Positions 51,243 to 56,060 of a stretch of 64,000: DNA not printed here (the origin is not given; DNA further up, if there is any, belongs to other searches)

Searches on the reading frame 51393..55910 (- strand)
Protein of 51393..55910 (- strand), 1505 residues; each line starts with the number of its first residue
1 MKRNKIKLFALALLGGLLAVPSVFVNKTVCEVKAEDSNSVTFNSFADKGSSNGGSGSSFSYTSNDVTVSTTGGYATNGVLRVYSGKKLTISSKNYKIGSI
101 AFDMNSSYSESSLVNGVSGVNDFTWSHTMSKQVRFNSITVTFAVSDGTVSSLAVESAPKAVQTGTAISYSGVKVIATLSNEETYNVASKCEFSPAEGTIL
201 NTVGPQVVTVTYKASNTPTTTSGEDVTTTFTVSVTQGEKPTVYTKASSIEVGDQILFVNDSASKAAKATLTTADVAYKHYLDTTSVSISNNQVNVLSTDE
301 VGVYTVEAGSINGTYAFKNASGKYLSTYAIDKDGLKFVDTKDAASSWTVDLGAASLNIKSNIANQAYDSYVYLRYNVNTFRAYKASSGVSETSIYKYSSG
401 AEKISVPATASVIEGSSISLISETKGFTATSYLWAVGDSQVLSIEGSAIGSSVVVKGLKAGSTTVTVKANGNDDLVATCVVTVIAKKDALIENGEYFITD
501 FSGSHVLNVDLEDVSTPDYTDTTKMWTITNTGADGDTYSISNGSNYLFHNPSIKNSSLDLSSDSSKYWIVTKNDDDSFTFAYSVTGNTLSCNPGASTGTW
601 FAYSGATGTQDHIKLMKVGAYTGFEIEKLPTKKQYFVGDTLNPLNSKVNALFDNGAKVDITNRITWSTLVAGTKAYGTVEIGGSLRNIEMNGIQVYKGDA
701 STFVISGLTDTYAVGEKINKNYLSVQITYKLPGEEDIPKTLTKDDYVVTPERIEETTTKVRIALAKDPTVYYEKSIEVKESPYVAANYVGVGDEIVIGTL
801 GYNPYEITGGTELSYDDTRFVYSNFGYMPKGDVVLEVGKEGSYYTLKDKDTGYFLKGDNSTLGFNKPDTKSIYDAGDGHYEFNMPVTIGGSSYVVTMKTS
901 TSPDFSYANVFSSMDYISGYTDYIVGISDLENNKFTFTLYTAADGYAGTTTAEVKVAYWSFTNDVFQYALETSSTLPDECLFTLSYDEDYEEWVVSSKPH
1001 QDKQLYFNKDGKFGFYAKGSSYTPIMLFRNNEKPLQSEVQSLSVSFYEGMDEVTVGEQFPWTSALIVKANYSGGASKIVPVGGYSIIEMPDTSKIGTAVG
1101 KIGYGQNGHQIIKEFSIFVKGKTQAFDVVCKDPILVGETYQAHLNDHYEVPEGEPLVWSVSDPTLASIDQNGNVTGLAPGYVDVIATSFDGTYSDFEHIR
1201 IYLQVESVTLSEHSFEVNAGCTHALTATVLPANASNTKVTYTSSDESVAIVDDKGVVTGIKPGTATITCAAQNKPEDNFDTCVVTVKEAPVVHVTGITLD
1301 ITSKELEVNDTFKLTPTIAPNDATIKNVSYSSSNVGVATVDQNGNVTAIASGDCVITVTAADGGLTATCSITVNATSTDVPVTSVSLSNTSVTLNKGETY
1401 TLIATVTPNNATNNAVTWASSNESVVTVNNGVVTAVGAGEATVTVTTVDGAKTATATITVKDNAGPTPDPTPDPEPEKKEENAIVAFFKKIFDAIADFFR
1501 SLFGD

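Call 80: search_protein_families(library=pfam, proteins=[window:51393-55910:-], max_evalue=0.001)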
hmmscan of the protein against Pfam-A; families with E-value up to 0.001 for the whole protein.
window:51393-55910:- (1505 aa): 4 families
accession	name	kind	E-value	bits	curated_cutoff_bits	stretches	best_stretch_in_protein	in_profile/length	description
PF02368.24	Big_2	-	1.1e-50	169.9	22.8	4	1205-1273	2-70/79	Bacterial Ig-like domain (group 2)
PF21461.3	HL_N-beta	-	1.1e-07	32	27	1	1421-1453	19-50/57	Hyaluronate lyase, N-terminal beta-sheet domain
PF22359.2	Big-like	-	1.9e-06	28.4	27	1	1238-1287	2-47/48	Bacterial Ig-like domain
PF21764.3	Invasin_D4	-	0.00011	23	27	0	1321-1355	33-66/88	Invasin, domain 4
